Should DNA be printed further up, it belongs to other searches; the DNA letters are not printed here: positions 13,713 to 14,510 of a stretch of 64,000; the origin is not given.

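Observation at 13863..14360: Catalytically dead RNase HI paralogue parked directly upstream of ruvC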

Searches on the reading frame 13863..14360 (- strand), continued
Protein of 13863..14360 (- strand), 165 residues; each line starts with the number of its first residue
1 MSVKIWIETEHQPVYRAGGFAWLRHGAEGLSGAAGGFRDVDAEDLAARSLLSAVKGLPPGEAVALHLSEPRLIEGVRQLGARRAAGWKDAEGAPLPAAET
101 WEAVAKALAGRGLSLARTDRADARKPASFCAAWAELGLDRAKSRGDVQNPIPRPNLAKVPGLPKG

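Call 17: fold_search(model_id=the predicted structure, library=pdb)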
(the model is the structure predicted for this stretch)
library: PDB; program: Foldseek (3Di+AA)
matches with E <= 10: 537; with E <= 0.001: 141
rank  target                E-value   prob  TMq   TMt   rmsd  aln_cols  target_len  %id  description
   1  1wsj_F                1.9e-09  1.00  0.72  0.78   2.4       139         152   16  Crystal structure of E.coli RNase HI active site mutant (K87A/H124A) (released 2004-11-23)
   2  1wsj_A                2.1e-09  1.00  0.74  0.78   2.3       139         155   16  Crystal structure of E.coli RNase HI active site mutant (K87A/H124A) (released 2004-11-23)
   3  2z1h                  3.9e-09  1.00  0.73  0.77   2.4       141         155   16  Crystal structure of E.coli RNase HI surface charged mutant(Q4R/T92K/Q105K/Q113R/Q115K/N143K/T145K) (released 2007-11-13)
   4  1jl2_A                3.9e-09  1.00  0.73  0.79   2.5       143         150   17  Crystal structure of TCEO RNase H-a chimera combining the folding core from T. thermophilus RNase H and the remaining  (released 2002-01-18)
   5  2yv0                  4.1e-09  1.00  0.75  0.80   2.0       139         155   17  Structural and Thermodynamic Analyses of E. coli ribonuclease HI Variant with Quintuple Thermostabilizing Mutations (released 2008-03-18)
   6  3aa2                  4.4e-09  1.00  0.74  0.80   2.3       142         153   15  A52I E. coli RNase HI (released 2010-10-06)
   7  1jl1                  5.7e-09  1.00  0.71  0.76   2.8       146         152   16  D10A E. coli ribonuclease HI (released 2002-02-27)
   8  1rbs                  6.4e-09  1.00  0.75  0.79   2.2       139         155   15  STRUCTURAL STUDY OF MUTANTS OF ESCHERICHIA COLI RIBONUCLEASE HI WITH ENHANCED THERMOSTABILITY (released 1994-01-31)
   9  1f21                  6.4e-09  1.00  0.74  0.79   2.3       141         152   15  DIVALENT METAL COFACTOR BINDING IN THE KINETIC FOLDING TRAJECTORY OF E. COLI RIBONUCLEASE HI (released 2000-12-06)
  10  1rbt                  6.8e-09  1.00  0.75  0.79   2.2       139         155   16  STRUCTURAL STUDY OF MUTANTS OF ESCHERICHIA COLI RIBONUCLEASE HI WITH ENHANCED THERMOSTABILITY (released 1994-01-31)
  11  1wsj_H                6.8e-09  1.00  0.72  0.78   2.4       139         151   16  Crystal structure of E.coli RNase HI active site mutant (K87A/H124A) (released 2004-11-23)
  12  3aa3                  7.3e-09  1.00  0.75  0.79   2.1       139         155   16  A52L E. coli RNase HI (released 2010-10-06)
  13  1wsi_C                7.3e-09  1.00  0.74  0.79   2.3       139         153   17  Crystal structure of E.coli RNase HI active site mutant (E48A/K87A/D134N) (released 2004-11-23)
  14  1kva                  8.8e-09  1.00  0.75  0.79   2.2       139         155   16  E. COLI RIBONUCLEASE HI D134A MUTANT (released 1997-03-12)
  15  1goc                  8.8e-09  1.00  0.75  0.79   2.2       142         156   14  COOPERATIVE STABILIZATION OF ESCHERICHIA COLI RIBONUCLEASE HI BY INSERTION OF GLY-80B AND GLY-77-> ALA SUBSTITUTION (released 1994-01-31)
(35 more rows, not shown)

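Call 29: search_protein_representatives(alignment_id=A1)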
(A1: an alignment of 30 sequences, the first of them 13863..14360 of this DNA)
Query: 30 sequences, 160 profile positions. Proteins with E-value up to 0.001 (for the whole library): 526; up to 1e-10: 126; up to 1e-30: 40. The best 150 are listed.
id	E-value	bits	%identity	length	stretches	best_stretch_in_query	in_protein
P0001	1.0e-60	221.1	-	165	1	1-159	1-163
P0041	3.7e-52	193.3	-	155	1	1-158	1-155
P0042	5.0e-52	192.8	-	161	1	1-158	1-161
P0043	8.9e-52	192.0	-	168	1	1-159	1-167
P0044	1.8e-46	174.8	-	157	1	1-158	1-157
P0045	2.0e-46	174.6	-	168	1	1-159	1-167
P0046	1.8e-45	171.5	-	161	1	2-155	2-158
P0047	3.1e-44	167.5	-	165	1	3-158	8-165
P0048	5.6e-44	166.7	-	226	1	1-150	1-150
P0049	6.4e-42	160.0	-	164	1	3-157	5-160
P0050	1.5e-41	158.8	-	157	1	1-155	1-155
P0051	1.9e-41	158.4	-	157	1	1-155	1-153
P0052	1.9e-41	158.4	-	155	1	1-155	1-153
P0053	2.6e-41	158.0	-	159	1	2-155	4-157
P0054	3.6e-41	157.5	-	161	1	1-158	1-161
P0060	1.4e-38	149.2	-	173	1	1-155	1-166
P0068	1.3e-35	139.5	-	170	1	1-158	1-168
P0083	1.6e-29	119.7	-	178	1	4-153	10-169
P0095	1.4e-26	110.1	-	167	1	4-157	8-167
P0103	5.0e-24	101.8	-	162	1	3-153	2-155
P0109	1.2e-22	97.3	-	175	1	3-153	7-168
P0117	1.7e-20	90.4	-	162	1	3-157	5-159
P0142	4.0e-15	72.9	-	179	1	5-139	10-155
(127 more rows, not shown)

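Call 33: list_cluster_members(proteins=[P0041, P0043, P0047, P0060, P0068, P0083, P0095, P0103, P0109, P0117])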
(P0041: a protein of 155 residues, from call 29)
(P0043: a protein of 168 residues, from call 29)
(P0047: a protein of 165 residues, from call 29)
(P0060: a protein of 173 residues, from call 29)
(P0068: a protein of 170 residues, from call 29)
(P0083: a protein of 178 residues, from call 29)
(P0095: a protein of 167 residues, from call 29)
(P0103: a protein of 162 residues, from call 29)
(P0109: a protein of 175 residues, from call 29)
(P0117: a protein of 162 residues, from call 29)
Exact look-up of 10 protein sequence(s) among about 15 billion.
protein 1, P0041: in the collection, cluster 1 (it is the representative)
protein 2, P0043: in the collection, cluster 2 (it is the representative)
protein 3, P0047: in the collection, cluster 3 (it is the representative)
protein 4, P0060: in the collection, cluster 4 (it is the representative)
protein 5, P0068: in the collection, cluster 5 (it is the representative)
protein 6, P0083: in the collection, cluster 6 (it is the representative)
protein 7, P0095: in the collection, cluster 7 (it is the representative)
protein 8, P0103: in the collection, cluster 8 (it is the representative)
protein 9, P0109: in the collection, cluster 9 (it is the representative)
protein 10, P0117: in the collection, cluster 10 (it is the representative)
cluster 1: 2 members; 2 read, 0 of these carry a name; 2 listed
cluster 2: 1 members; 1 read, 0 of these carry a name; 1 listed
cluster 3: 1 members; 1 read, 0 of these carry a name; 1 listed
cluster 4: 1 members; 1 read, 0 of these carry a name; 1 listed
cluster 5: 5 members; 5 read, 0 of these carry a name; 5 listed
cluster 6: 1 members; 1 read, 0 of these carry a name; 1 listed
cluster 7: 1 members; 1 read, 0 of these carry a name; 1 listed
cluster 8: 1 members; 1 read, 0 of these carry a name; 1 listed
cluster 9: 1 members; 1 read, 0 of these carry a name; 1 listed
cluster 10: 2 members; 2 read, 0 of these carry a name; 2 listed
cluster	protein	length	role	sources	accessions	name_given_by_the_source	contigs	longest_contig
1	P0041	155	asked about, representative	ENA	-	-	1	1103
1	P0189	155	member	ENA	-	-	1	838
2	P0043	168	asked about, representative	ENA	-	-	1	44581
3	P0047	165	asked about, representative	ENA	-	-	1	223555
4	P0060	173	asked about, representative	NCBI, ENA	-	-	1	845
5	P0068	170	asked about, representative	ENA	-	-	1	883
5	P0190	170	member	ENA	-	-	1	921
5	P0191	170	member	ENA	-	-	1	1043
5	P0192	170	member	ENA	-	-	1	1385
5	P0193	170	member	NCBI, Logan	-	-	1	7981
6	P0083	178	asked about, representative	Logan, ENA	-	-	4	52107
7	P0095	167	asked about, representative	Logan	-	-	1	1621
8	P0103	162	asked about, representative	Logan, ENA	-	-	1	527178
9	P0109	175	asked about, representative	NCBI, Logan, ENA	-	-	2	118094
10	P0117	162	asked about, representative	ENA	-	-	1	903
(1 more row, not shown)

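Call 34: find_encoding_contigs(protein=P0103, flank=6000, max_places=2)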
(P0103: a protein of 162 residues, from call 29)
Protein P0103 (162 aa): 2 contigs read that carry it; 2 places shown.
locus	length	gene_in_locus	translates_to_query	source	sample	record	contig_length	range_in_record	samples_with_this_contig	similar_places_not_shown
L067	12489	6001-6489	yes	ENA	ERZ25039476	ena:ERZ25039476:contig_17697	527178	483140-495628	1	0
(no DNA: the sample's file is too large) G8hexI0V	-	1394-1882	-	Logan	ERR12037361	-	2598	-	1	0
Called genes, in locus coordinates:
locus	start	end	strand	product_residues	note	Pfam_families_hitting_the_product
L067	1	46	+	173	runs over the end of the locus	PF04909:Amidohydro_2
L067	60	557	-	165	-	-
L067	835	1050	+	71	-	PF02900:LigB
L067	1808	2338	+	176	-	PF19858:OxRdtase_C, PF22725:GFO_IDH_MocA_C3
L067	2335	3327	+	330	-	PF00248:Aldo_ket_red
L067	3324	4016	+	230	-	PF03737:RraA-like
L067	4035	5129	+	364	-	PF04303:PrpF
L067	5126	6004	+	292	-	PF03446:NAD_binding_2, PF09130:DUF1932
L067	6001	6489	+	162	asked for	-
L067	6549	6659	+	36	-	-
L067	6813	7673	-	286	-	PF00593:TonB_dep_Rec_b-barrel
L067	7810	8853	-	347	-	PF07715:Plug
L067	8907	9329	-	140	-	-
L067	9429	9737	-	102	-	PF05690:ThiG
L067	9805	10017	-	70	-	PF05690:ThiG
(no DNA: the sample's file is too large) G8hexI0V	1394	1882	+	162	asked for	-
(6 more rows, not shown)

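Call 35: find_encoding_contigs(protein=P0109, flank=6000, max_places=2)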
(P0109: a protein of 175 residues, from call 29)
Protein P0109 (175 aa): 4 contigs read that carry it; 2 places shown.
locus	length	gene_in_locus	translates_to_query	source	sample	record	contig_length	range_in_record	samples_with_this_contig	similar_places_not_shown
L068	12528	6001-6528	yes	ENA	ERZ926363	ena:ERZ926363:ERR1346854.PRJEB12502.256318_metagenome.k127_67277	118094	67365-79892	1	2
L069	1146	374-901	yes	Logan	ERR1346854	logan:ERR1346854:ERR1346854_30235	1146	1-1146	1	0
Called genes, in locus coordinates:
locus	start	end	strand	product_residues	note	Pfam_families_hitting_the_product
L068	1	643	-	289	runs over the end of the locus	PF02735:Ku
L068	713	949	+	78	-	PF01206:TusA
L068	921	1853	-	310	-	PF03631:Virul_fac_BrkB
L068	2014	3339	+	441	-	PF00990:GGDEF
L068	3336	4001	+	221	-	PF01323:DSBA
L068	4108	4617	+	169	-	PF07301:DUF1453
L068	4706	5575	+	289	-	PF01738:DLH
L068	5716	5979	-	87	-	-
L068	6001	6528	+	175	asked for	PF00075:RNase_H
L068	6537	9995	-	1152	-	PF17757:UvrB_inter, PF02559:CarD_TRCF_RID, PF00270:DEAD, PF04851:ResIII (weak), PF00271:Helicase_C, PF03461:TRCF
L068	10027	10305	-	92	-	PF03937:Sdh5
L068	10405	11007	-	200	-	PF04140:ICMT, PF04191:PEMT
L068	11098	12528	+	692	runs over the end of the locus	PF00270:DEAD, PF00271:Helicase_C, PF19833:RecG_dom3_C (faint)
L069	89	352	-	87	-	-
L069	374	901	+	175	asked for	PF00075:RNase_H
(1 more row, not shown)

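Call 37: find_homologous_proteins(query=A2, max_evalue=0.00001)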
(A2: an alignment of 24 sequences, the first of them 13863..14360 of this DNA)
Query A2 (24 sequences) (165 aa, profile of the alignment): 131 proteins with E <= 0.00001 among 8000 candidates; the best 120 are listed.
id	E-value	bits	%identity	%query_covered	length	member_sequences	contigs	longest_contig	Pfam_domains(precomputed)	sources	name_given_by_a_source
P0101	2.7e-51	192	29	87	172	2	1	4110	-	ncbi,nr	ncbi:MAG: ribonuclease, partial [Caulobacter sp.]|nr:ribonuclease [Caulobacter sp.]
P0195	3.4e-50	189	32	87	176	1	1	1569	PF00075.31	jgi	jgi:ribonuclease HI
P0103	8.0e-50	188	34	93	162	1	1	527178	-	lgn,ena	-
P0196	4.4e-49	185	41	97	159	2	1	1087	-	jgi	jgi:ribonuclease HI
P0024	8.0e-49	184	38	98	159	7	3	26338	-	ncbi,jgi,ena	jgi:ribonuclease HI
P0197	3.5e-48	182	34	97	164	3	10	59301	-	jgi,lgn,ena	jgi:ribonuclease HI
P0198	4.5e-48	182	34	97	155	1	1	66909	-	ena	-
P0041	4.7e-48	182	36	97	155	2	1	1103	-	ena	-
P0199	6.1e-48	181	36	97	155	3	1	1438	-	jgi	jgi:hypothetical protein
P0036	1.8e-47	180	33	97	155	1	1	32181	-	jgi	jgi:hypothetical protein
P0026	2.7e-47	179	37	98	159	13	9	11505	-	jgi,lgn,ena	jgi:ribonuclease HI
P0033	2.9e-47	179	37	99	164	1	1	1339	-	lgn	-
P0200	8.1e-47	178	40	97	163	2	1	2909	-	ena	-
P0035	9.3e-47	178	37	98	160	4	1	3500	-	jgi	jgi:hypothetical protein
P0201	1.1e-46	177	43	99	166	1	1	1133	-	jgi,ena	-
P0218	4.7e-43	166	36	84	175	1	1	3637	PF00075.31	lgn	-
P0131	5.9e-40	155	28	93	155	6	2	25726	PF00075.31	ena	-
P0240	1.5e-39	154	26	96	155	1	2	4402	PF00075.31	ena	-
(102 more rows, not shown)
